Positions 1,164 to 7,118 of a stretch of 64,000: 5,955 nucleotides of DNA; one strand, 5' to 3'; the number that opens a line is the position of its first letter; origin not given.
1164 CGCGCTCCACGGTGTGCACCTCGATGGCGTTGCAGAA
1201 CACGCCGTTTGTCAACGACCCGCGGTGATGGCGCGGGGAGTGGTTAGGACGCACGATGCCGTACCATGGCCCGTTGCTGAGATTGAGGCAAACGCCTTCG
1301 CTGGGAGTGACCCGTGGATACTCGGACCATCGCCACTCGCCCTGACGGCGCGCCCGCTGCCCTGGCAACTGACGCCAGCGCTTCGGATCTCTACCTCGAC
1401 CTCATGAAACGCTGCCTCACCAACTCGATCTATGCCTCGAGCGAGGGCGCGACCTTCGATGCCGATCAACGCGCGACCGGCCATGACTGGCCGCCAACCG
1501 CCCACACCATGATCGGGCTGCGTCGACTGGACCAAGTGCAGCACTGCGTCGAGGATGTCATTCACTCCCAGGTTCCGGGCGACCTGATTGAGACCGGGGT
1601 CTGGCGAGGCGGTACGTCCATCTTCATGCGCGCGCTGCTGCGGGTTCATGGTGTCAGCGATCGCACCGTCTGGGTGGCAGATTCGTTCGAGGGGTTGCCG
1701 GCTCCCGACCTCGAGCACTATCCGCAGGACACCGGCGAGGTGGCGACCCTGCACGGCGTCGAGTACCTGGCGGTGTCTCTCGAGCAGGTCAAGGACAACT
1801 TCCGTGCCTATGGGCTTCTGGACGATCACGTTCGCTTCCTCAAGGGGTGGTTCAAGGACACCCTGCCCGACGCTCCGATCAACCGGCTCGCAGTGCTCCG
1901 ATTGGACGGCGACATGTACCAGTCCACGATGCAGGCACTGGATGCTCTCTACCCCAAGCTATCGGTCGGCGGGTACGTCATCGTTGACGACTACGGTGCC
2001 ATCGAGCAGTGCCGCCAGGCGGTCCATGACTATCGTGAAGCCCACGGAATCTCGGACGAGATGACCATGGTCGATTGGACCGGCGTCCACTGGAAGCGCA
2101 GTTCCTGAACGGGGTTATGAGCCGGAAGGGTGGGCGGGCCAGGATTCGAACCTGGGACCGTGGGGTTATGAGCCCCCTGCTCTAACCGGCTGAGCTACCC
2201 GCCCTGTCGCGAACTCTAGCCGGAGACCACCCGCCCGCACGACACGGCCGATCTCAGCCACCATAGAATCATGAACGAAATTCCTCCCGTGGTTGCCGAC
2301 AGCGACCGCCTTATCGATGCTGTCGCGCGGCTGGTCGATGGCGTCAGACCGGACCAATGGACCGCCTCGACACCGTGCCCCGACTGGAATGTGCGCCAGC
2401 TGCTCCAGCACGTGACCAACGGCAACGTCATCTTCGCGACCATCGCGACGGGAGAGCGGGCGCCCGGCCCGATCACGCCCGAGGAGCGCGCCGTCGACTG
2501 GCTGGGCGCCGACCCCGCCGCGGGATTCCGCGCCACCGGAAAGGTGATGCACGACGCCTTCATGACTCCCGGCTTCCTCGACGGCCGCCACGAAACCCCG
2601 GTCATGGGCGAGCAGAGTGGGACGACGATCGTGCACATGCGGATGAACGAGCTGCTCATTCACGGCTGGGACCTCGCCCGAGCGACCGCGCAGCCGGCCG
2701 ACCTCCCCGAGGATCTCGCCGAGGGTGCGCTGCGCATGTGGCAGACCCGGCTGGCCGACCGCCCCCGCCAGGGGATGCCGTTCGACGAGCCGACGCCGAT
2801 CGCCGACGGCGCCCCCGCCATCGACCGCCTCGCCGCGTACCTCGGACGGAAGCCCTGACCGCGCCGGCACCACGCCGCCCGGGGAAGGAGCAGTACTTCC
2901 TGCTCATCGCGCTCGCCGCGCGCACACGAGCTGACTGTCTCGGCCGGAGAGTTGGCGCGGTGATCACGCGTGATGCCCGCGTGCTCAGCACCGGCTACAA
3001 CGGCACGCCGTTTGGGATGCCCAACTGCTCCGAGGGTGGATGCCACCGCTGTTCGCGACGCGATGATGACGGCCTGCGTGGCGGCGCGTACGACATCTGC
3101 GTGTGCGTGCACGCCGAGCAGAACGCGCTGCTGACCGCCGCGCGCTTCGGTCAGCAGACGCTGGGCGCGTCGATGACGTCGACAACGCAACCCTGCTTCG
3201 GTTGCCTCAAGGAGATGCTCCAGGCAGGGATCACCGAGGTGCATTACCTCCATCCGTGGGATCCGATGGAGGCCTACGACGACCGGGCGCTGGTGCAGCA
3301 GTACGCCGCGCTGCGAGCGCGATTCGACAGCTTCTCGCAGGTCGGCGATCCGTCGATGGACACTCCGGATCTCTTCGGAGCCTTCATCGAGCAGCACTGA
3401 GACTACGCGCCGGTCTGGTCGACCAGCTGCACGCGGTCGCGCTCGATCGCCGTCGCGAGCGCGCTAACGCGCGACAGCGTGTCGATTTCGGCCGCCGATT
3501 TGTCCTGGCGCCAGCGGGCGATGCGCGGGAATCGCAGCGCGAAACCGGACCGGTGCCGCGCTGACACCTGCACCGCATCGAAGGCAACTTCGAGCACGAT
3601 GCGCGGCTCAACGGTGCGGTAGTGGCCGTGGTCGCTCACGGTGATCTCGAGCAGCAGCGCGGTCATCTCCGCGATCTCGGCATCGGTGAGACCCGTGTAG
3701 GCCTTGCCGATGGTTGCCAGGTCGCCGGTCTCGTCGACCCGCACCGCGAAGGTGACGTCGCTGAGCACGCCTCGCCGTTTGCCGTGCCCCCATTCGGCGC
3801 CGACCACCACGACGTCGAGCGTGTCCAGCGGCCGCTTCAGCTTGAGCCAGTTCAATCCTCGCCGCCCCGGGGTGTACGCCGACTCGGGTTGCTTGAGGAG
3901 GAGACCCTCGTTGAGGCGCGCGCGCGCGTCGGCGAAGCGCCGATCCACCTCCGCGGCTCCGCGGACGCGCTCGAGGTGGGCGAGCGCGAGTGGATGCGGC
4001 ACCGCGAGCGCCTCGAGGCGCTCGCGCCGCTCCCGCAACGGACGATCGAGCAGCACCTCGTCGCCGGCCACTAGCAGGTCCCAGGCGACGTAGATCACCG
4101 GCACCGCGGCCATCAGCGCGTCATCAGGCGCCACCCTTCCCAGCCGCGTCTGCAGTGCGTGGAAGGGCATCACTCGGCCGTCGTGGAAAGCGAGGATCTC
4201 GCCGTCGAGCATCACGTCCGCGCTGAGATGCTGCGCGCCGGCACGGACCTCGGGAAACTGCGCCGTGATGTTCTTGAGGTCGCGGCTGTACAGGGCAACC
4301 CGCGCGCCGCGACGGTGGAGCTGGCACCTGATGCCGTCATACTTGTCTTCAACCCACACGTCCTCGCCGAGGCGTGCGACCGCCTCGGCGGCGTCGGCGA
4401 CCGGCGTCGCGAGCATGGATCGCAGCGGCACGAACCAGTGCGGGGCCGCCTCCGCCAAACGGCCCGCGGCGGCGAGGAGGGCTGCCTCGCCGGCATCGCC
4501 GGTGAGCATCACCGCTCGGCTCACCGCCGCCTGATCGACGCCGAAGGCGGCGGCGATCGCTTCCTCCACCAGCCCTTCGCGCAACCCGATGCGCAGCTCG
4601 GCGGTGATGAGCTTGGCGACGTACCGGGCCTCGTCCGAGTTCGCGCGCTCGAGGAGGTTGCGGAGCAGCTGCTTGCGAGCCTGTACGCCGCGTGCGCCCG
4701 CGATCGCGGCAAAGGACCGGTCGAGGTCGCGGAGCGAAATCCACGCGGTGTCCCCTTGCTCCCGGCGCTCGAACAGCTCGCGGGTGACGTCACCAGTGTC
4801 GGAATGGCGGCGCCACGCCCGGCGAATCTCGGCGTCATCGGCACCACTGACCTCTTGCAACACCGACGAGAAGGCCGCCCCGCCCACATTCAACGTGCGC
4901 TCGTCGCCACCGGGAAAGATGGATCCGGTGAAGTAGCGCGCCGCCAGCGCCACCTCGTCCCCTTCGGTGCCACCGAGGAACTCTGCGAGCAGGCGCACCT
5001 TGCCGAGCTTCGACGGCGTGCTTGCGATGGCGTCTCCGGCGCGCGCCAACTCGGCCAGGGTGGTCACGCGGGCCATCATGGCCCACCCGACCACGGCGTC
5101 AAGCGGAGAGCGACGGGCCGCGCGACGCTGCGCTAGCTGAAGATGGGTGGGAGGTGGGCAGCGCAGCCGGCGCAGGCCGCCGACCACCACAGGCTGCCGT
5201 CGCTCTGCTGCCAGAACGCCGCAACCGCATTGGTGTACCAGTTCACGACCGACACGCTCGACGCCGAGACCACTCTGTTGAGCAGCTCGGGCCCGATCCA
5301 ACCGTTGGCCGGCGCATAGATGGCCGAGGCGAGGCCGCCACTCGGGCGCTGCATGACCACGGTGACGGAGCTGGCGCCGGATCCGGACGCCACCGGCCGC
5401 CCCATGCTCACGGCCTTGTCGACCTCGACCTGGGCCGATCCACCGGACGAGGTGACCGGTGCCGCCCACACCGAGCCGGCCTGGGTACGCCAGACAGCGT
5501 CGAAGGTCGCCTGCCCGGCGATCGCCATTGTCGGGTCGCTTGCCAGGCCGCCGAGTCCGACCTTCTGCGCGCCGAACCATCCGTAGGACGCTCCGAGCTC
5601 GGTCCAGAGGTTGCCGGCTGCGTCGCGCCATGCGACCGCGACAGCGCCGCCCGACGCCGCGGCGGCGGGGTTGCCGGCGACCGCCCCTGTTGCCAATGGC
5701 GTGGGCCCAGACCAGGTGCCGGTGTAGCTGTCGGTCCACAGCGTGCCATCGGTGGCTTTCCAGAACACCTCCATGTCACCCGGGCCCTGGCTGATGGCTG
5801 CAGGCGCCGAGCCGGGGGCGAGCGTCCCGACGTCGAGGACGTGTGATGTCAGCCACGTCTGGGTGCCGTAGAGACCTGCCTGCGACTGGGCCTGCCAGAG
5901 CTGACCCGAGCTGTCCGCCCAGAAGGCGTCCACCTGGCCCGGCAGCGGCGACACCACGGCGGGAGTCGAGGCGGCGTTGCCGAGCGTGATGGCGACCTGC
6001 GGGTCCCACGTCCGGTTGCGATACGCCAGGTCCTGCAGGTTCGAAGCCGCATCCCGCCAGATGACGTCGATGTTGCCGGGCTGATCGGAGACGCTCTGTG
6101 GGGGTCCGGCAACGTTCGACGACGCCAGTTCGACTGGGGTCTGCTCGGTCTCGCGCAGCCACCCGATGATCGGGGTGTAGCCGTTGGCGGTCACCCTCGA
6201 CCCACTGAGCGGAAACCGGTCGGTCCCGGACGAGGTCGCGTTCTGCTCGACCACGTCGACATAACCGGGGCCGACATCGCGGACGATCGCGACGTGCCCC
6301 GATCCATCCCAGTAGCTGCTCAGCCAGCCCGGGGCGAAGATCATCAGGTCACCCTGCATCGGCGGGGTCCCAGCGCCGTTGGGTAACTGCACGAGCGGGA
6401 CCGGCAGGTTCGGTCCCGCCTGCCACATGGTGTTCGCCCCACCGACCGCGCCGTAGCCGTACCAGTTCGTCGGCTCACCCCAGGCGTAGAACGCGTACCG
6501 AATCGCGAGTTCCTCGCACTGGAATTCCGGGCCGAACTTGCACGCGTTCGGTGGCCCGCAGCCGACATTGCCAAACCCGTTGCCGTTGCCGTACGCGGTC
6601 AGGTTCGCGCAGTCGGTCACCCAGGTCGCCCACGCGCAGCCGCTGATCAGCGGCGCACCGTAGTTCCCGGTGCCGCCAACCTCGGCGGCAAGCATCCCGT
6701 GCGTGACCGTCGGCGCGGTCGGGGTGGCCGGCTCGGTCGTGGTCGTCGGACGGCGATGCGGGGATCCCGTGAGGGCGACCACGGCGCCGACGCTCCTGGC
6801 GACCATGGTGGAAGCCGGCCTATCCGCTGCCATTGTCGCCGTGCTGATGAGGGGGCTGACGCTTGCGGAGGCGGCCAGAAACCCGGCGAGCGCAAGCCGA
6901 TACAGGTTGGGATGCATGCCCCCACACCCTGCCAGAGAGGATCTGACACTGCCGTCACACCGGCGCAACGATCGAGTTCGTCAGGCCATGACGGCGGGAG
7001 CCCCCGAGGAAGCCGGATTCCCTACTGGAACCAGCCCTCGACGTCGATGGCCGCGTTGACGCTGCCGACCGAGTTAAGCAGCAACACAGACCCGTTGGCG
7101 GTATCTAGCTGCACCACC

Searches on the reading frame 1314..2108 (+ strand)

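Call 50: search_protein_families(library=pfam, proteins=[window:1314-2108:+], max_evalue=0.0001)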
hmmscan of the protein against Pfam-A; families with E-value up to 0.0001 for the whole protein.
window:1314-2108:+ (264 aa): 2 families
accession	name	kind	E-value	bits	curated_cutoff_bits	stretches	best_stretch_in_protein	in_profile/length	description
PF05711.17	TylF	-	1.6e-107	359.1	23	1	45-262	49-264/264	Macrocin-O-methyltransferase (TylF)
PF13578.12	Methyltransf_24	-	1.3e-11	45.7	26.3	1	92-227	1-105/105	Methyltransferase domain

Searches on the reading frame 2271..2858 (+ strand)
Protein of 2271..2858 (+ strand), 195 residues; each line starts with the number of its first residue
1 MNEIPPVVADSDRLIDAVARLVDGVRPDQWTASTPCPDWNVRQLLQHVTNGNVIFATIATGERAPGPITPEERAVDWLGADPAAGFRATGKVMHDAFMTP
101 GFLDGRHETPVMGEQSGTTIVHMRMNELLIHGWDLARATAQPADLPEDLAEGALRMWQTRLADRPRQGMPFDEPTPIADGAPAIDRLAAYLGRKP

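Call 50: search_protein_families(library=pfam, proteins=[window:2271-2858:+], max_evalue=0.0001)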
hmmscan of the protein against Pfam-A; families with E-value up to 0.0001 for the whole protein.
window:2271-2858:+ (195 aa): 1 family
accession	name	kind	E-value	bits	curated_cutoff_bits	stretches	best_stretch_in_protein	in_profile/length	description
PF11716.13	MDMPI_N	-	2.8e-17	64.1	24.2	1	13-136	3-140/140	Mycothiol maleylpyruvate isomerase N-terminal domain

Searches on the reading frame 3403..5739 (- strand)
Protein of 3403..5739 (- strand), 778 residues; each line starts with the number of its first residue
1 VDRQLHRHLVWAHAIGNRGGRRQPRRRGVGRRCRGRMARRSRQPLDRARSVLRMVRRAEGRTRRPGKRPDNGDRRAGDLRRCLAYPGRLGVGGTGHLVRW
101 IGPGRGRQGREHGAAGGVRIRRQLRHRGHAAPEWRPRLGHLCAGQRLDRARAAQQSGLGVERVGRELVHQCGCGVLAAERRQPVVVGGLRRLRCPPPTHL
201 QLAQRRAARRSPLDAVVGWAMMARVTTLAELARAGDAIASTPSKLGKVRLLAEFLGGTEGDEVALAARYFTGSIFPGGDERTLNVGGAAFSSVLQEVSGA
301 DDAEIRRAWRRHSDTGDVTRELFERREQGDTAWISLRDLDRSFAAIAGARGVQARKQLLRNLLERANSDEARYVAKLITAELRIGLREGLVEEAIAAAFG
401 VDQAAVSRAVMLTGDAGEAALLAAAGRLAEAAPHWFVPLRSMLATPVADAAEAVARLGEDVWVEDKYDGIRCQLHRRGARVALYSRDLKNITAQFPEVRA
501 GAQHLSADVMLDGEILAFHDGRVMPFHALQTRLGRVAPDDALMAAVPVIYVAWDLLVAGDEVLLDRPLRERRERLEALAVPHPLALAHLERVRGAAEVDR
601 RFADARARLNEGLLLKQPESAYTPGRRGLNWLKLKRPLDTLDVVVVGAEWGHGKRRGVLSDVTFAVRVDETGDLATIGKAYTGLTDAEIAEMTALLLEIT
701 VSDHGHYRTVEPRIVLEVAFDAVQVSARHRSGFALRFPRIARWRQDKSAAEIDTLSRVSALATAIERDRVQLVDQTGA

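Call 50: search_protein_families(library=pfam, proteins=[window:3403-5739:-], max_evalue=0.0001)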
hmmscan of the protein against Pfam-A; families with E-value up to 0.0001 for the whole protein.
window:3403-5739:- (778 aa): 3 families
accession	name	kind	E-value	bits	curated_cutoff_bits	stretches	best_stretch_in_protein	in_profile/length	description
PF01068.26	DNA_ligase_A_M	-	2.2e-41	142.3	26.2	1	442-635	2-204/204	ATP dependent DNA ligase domain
PF04675.19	DNA_ligase_A_N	-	4e-26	92.7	24.6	1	229-396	3-174/174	DNA ligase N terminus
PF04679.21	DNA_ligase_A_C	-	4.8e-12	46.6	27.5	1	656-747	2-94/94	ATP dependent DNA ligase C terminal region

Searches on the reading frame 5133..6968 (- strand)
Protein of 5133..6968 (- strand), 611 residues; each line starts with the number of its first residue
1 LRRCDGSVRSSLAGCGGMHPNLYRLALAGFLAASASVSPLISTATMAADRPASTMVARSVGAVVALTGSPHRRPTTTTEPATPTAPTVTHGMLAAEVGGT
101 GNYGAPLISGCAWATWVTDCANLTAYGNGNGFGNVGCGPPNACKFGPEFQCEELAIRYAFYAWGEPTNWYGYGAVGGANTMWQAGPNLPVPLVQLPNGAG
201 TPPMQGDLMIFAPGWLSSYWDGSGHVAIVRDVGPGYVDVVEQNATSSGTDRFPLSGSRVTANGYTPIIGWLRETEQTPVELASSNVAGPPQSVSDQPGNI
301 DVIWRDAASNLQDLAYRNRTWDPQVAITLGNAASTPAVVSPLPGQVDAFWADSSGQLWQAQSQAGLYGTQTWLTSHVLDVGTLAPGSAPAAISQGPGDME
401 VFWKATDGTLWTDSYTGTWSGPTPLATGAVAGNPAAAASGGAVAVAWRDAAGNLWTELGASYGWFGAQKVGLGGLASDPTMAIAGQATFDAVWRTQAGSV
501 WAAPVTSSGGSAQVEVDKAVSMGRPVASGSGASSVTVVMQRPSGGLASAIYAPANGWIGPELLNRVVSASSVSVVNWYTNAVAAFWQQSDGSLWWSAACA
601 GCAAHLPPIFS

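Call 50: search_protein_families(library=pfam, proteins=[window:5133-6968:-], max_evalue=0.0001)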
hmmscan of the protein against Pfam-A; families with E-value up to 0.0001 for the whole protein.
window:5133-6968:- (611 aa): 1 family
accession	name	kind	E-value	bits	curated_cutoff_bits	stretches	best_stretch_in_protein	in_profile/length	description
PF05257.22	CHAP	-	4.8e-06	27.4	26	1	150-243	10-81/81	CHAP domain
